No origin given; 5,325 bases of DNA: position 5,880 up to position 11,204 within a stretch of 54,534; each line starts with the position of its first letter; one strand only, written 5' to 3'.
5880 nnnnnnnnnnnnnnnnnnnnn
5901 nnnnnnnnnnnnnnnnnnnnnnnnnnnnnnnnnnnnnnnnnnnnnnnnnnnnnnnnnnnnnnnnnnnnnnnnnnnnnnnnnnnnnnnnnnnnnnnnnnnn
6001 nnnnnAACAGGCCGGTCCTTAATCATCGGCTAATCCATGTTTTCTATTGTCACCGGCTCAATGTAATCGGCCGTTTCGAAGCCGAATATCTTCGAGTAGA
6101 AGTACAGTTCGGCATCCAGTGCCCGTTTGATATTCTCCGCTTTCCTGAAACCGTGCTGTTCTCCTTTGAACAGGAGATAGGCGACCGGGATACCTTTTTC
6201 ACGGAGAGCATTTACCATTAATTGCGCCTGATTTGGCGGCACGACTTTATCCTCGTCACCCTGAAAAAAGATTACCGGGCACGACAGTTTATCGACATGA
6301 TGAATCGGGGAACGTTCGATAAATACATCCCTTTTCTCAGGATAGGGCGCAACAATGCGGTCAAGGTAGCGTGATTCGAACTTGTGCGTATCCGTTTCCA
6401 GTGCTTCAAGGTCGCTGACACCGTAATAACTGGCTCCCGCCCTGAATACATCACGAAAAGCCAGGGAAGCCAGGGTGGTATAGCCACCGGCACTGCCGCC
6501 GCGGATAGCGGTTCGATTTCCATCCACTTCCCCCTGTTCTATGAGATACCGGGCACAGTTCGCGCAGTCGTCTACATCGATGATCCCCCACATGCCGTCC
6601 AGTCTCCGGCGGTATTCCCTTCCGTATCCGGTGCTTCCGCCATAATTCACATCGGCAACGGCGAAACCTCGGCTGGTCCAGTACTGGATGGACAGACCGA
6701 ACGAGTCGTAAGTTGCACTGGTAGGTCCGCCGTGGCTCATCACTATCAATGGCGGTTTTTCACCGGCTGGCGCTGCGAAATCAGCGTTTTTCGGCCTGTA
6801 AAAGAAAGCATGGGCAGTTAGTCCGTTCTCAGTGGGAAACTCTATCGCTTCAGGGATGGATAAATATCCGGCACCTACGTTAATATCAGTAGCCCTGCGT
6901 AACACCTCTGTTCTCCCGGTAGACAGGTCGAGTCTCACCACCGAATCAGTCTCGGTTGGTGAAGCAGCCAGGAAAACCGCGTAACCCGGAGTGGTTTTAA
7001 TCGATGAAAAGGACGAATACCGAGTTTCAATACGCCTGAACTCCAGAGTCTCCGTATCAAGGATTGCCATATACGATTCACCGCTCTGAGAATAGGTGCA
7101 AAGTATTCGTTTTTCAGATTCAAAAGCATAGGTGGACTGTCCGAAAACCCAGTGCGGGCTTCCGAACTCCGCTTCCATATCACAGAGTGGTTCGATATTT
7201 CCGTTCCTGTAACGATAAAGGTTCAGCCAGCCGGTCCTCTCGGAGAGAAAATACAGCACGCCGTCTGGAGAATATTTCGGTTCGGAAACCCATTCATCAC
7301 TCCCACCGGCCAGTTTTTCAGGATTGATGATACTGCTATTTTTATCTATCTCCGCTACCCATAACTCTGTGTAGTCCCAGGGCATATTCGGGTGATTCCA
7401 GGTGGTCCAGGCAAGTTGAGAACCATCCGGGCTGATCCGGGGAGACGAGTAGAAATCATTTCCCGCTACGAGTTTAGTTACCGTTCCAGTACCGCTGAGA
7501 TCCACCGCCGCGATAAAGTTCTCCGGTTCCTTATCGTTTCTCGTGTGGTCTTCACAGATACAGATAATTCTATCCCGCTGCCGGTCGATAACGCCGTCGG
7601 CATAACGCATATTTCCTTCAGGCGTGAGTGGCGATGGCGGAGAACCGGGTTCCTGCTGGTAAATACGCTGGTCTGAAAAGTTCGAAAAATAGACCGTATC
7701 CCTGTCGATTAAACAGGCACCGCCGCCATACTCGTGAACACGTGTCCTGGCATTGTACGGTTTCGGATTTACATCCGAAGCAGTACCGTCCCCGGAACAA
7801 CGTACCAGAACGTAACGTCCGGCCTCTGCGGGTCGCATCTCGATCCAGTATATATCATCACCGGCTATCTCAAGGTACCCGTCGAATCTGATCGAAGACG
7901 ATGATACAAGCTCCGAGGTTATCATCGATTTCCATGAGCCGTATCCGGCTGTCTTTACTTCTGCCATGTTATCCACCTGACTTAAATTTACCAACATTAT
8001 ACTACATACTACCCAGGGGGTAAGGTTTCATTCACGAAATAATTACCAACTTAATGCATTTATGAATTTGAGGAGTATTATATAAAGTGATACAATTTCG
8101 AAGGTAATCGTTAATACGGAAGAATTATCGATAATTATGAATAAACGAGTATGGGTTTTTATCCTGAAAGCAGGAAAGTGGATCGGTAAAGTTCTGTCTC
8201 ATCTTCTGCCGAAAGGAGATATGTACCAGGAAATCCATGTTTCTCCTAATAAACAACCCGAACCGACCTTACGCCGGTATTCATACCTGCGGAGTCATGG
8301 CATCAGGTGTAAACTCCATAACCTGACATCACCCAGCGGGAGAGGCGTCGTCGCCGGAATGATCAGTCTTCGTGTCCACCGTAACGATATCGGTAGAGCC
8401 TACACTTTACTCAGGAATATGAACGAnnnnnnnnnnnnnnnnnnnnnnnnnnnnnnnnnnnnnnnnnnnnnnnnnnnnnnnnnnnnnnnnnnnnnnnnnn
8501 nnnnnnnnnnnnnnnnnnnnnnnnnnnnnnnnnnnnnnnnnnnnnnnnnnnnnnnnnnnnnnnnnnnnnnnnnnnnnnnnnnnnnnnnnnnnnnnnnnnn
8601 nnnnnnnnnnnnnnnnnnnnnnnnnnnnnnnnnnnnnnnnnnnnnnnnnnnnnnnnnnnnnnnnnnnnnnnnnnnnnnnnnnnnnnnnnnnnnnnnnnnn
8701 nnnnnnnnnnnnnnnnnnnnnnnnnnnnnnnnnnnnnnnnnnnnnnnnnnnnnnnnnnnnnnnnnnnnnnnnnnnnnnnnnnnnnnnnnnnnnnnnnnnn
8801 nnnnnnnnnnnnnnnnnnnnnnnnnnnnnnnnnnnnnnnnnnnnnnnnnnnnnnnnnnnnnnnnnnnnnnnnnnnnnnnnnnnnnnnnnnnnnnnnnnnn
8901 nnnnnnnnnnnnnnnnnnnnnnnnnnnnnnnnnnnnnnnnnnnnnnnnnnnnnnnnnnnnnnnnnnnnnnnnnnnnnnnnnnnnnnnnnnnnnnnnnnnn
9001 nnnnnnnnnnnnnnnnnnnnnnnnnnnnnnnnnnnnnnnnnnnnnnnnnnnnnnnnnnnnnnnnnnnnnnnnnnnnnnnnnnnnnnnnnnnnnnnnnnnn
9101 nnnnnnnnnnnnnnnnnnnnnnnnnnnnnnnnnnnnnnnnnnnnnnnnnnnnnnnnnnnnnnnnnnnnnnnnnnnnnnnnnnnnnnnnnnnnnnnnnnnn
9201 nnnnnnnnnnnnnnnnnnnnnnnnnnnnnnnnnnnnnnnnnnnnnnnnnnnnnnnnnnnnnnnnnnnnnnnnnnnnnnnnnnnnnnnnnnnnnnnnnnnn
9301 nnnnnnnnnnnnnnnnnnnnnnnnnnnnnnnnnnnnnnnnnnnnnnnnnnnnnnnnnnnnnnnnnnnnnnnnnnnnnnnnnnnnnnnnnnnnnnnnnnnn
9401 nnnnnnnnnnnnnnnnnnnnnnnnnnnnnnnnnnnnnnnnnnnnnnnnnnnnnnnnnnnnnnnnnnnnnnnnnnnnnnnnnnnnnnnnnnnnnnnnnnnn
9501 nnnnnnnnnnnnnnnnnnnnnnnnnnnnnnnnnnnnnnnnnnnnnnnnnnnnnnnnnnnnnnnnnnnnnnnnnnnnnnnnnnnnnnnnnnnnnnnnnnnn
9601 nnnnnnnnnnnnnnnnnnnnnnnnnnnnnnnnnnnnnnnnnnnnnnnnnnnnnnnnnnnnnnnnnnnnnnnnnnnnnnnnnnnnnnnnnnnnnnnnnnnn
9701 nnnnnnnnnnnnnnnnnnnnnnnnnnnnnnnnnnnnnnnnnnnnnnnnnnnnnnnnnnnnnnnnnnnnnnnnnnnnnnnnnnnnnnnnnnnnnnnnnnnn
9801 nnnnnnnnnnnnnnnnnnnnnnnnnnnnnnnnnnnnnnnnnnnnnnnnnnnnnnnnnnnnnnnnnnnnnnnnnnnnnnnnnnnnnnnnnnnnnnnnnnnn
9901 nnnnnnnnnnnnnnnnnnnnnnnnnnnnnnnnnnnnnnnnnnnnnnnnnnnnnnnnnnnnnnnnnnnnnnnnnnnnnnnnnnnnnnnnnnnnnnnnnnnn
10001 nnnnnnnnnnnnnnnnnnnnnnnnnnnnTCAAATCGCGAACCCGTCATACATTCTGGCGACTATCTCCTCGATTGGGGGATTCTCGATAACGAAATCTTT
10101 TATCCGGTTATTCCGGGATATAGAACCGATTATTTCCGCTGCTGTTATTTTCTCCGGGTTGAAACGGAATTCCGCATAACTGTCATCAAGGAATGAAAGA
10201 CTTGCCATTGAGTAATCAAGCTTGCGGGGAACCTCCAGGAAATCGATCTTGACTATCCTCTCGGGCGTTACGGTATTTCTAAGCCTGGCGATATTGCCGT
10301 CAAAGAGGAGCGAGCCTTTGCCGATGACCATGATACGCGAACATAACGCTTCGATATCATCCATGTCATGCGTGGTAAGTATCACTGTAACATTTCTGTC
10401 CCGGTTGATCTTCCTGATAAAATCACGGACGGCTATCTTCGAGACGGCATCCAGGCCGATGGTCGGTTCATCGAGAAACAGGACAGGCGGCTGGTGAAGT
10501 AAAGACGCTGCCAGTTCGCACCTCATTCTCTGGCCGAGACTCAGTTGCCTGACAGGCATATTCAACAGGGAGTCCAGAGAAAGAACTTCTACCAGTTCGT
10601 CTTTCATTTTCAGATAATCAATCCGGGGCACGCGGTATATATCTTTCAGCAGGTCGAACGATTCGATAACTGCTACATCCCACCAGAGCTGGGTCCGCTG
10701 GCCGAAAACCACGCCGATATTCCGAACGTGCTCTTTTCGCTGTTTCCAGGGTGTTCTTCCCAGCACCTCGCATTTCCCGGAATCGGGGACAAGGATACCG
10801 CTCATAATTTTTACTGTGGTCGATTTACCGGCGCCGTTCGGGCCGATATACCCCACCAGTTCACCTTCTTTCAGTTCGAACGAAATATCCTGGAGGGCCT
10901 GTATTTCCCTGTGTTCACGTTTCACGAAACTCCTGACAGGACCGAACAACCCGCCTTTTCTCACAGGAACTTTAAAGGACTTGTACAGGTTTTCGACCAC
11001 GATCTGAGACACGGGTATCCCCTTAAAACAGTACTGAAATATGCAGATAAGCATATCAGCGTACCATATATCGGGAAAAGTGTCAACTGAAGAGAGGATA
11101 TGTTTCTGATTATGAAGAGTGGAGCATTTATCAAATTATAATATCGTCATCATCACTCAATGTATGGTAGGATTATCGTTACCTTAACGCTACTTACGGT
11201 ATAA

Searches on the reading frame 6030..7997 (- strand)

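Call 26: search_protein_families(library=pfam, proteins=[window:6030-7997:-], max_evalue=0.00001)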
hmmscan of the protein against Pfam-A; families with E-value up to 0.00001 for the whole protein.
window:6030-7997:- (655 aa): 4 families
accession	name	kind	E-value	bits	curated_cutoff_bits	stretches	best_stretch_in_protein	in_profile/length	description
PF00326.27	Peptidase_S9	-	9.8e-51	172.7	22.6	1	432-639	2-211/213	Prolyl oligopeptidase family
PF20434.5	BD-FAE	-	7.1e-13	49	26.8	1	413-598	11-215/215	BD-FAE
PF01738.24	DLH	-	4e-09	36.8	21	1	480-623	83-194/217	Dienelactone hydrolase family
PF07676.18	PD40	-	7.9e-06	26.1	20.9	0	184-198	12-26/38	WD40-like Beta Propeller Repeat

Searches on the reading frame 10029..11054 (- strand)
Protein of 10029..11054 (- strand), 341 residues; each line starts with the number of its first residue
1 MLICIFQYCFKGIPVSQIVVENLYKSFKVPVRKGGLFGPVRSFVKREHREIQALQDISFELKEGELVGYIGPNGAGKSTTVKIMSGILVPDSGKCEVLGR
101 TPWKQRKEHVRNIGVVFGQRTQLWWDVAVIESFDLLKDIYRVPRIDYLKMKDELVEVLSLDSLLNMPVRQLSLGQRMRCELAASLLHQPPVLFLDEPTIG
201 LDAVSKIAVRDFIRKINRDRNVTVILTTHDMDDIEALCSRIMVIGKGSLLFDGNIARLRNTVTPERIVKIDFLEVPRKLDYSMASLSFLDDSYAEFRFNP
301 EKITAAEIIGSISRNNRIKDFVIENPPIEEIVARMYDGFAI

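Call 26: search_protein_families(library=pfam, proteins=[window:10029-11054:-], max_evalue=0.00001)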
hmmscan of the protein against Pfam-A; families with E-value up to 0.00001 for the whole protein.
window:10029-11054:- (341 aa): 2 families
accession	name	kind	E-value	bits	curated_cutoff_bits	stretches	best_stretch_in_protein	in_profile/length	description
PF00005.33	ABC_tran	-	2e-25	90.5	25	1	54-198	1-136/137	ABC transporter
PF13304.12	AAA_21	-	1.3e-12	48.9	27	1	161-230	228-299/304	AAA domain, putative AbiEii toxin, Type IV TA system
